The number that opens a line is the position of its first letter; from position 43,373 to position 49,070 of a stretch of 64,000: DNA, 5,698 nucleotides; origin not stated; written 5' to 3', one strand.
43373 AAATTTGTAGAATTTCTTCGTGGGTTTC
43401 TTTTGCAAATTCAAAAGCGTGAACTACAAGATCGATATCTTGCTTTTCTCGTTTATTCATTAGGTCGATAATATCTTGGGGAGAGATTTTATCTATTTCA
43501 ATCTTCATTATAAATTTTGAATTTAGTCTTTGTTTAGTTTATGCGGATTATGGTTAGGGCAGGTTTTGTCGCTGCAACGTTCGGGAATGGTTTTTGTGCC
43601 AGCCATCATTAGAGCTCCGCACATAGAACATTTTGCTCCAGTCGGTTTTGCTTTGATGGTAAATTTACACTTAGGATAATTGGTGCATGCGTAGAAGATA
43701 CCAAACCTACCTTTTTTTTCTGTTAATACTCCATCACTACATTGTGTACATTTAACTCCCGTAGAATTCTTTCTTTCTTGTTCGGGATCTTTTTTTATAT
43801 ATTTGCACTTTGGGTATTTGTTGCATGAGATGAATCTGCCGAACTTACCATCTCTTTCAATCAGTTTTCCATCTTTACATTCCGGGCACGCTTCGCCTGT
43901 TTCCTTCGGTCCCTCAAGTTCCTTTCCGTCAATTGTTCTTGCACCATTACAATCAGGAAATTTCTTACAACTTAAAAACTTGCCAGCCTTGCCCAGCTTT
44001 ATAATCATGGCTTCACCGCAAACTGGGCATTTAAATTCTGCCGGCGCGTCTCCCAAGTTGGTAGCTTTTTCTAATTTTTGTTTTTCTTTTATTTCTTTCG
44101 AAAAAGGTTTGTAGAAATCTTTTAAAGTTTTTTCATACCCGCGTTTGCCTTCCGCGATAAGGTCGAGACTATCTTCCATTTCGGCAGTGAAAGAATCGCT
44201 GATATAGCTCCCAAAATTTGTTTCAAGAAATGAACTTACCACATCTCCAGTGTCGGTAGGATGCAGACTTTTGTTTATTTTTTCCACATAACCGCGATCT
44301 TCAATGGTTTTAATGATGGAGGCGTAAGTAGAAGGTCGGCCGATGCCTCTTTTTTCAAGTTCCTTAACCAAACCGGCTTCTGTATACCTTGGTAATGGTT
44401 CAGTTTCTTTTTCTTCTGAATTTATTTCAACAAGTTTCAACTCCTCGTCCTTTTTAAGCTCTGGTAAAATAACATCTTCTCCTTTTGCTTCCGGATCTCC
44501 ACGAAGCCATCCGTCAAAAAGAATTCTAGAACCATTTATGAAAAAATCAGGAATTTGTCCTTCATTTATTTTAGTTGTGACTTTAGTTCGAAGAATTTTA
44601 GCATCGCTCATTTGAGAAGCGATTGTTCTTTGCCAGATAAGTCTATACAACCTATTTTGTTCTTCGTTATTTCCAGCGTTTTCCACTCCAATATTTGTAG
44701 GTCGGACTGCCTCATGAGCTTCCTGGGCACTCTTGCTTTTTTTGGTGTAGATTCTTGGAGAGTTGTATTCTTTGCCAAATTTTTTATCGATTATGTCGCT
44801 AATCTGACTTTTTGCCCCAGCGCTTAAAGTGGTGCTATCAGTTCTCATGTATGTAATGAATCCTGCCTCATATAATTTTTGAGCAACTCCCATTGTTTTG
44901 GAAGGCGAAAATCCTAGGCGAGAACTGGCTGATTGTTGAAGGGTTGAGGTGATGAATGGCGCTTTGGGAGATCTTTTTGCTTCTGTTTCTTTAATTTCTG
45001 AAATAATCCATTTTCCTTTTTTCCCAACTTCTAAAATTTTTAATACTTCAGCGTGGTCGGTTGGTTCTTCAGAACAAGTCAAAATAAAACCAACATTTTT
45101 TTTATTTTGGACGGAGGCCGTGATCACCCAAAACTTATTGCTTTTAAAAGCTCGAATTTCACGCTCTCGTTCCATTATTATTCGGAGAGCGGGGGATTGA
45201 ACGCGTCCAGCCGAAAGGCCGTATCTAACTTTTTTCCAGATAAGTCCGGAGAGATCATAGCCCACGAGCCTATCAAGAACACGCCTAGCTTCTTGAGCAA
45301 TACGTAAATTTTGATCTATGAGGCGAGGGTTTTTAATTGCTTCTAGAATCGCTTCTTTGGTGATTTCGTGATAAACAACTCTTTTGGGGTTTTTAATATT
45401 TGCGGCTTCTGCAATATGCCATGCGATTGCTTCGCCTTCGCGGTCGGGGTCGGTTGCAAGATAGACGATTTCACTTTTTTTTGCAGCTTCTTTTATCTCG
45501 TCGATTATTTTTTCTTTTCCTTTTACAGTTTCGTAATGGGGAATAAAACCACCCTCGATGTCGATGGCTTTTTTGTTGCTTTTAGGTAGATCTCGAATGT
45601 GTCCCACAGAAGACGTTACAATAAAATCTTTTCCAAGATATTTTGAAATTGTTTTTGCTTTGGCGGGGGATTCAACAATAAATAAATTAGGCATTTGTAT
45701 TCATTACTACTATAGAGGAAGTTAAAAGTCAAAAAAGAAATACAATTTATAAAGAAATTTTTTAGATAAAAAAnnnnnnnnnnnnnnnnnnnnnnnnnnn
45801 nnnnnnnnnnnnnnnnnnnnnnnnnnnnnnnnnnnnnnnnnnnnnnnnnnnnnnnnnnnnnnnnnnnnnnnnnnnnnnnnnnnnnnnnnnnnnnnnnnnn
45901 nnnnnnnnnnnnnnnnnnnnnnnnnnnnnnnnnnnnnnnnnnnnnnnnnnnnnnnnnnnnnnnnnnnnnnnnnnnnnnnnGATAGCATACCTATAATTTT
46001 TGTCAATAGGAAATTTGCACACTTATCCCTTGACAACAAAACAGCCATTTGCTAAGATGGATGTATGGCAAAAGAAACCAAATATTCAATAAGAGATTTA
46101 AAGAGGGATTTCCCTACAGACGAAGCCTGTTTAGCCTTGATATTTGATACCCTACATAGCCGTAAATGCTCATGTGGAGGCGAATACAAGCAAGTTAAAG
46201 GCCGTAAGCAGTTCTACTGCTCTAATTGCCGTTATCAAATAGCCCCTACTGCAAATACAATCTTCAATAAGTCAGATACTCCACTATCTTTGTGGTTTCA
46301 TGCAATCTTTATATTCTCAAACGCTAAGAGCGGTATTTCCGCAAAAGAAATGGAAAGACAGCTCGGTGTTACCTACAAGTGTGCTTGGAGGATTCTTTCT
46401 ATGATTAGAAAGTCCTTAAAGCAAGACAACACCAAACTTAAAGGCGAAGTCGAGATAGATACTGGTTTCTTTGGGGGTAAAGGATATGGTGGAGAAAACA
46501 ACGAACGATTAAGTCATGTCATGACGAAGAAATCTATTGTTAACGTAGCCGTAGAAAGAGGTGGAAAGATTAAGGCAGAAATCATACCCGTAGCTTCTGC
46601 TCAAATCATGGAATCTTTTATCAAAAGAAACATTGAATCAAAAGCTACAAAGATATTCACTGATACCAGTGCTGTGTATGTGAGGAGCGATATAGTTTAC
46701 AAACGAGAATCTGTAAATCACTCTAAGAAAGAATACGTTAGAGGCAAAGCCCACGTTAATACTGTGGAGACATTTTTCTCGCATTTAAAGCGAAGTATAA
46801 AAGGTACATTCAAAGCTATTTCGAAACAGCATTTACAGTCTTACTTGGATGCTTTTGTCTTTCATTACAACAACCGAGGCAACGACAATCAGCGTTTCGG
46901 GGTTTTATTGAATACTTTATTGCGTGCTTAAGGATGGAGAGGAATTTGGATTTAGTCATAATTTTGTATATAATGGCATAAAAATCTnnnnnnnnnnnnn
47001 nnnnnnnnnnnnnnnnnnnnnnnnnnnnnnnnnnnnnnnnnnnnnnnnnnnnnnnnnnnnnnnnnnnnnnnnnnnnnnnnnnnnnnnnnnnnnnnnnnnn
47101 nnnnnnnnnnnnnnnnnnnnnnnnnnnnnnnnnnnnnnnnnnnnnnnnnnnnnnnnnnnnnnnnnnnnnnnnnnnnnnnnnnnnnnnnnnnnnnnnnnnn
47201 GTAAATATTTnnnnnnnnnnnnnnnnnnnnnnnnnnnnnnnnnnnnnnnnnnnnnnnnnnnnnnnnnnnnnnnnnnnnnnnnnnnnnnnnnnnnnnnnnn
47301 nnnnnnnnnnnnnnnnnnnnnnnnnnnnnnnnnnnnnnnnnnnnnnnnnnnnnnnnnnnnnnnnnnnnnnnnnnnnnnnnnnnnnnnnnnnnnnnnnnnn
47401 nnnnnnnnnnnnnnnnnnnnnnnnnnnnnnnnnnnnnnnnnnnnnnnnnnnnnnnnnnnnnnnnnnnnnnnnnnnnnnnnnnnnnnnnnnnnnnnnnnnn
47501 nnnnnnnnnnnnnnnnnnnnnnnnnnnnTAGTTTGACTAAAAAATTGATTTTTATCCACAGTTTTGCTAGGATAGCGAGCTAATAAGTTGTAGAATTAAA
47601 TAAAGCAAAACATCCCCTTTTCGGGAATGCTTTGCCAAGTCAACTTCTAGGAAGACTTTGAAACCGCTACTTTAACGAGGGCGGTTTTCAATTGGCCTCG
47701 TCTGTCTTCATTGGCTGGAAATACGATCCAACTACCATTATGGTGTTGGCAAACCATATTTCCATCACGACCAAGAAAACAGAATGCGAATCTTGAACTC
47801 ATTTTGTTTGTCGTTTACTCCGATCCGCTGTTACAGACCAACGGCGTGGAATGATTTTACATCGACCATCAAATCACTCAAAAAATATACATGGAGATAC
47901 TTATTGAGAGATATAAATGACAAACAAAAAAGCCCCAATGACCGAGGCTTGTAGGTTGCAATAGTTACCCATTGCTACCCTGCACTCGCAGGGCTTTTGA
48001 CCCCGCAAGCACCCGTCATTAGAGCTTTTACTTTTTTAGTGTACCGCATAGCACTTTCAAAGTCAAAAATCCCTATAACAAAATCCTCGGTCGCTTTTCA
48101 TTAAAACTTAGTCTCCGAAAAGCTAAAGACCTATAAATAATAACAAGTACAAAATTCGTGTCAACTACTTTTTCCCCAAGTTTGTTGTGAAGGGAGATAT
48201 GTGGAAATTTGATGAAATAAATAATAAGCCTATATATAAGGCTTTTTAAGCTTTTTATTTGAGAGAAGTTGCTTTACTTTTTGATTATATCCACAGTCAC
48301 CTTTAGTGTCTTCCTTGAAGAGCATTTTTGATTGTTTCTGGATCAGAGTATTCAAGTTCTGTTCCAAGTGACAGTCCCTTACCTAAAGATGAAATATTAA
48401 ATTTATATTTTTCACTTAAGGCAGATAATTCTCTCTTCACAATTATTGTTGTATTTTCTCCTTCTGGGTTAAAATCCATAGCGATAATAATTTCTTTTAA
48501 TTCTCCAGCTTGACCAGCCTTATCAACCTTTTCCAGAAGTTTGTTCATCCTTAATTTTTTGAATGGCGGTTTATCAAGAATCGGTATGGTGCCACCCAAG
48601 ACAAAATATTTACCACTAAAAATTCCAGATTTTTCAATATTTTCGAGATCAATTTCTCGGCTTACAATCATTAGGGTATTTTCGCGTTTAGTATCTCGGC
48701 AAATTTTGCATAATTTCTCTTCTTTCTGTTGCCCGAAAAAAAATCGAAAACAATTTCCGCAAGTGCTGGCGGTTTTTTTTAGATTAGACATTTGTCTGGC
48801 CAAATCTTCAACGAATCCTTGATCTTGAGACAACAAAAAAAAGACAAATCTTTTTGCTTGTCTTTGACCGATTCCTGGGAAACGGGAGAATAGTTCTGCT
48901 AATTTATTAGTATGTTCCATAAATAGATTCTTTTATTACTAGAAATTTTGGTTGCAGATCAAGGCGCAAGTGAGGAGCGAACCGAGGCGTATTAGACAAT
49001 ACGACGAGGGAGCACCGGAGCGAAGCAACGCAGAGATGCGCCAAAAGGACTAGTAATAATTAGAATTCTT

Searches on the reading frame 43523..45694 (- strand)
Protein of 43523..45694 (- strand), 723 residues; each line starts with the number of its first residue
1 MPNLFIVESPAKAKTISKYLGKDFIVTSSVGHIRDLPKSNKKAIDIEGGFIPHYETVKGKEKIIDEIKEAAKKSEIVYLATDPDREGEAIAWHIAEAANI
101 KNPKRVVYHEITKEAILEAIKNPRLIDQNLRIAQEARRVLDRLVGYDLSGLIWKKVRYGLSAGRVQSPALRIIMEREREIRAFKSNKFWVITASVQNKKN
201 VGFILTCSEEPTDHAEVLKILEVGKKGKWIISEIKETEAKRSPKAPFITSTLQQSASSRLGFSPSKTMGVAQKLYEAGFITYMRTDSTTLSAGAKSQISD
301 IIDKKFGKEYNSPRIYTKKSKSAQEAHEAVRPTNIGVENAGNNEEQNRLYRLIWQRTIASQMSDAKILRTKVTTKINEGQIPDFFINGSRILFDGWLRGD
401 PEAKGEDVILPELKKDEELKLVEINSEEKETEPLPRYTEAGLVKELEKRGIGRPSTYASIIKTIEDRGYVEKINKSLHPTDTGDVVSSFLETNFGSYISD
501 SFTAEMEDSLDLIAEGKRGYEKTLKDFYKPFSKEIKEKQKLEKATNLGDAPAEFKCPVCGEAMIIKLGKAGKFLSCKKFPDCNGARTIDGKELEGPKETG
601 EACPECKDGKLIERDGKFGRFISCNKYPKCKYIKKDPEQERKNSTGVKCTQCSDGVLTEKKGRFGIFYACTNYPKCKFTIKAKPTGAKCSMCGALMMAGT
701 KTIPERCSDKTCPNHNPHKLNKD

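Call 69: search_protein_families(library=pfam, proteins=[window:43523-45694:-], max_evalue=0.001)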
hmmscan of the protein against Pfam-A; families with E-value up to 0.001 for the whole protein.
window:43523-45694:- (723 aa): 3 families
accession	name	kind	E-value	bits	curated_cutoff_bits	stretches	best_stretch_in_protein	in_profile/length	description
PF01131.25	Topoisom_bac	-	5.9e-121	404.7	35.1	1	126-524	2-410/411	DNA topoisomerase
PF01396.24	Zn_ribbon_Top1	-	2.1e-35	120.6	32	3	601-638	2-38/39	Topoisomerase DNA binding C4 zinc finger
PF01751.28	Toprim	-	2.6e-23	82.4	23.1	1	4-111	2-96/96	Toprim domain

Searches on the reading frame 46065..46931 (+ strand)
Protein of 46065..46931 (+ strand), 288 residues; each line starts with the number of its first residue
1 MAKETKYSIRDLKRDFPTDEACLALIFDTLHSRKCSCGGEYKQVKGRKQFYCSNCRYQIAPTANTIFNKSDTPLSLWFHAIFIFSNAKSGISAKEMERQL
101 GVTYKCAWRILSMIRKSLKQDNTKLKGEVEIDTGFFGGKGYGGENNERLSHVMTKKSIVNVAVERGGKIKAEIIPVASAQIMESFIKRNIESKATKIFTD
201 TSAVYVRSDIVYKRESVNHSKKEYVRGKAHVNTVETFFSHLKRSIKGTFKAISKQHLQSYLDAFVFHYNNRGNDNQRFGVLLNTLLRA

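Call 69: search_protein_families(library=pfam, proteins=[window:46065-46931:+], max_evalue=0.001)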
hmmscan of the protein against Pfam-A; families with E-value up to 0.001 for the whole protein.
window:46065-46931:+ (288 aa): 1 family
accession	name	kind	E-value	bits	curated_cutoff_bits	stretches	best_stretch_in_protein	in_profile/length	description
PF12762.13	DDE_Tnp_IS1595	-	2.6e-29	102.6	27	1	124-269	1-153/153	ISXO2-like transposase domain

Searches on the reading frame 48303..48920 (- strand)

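Call 70: search_protein_families(library=pfam, proteins=[window:48303-48920:-], max_evalue=0.001)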
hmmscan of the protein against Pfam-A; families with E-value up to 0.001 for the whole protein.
window:48303-48920:- (205 aa): 4 families
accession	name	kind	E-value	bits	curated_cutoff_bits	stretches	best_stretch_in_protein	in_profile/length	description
PF13662.12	Toprim_4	-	1.8e-10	41.3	25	1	82-165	2-74/85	Toprim domain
PF21176.3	RecR_HhH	-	3e-08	33.8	27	1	5-45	2-42/45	RecR, helix-hairpin-helix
PF21175.2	RecR_C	-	2e-06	27.5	22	1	182-204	1-23/24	RecR, C-terminal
PF01751.28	Toprim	-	8e-05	23.2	23.1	1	82-168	1-83/96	Toprim domain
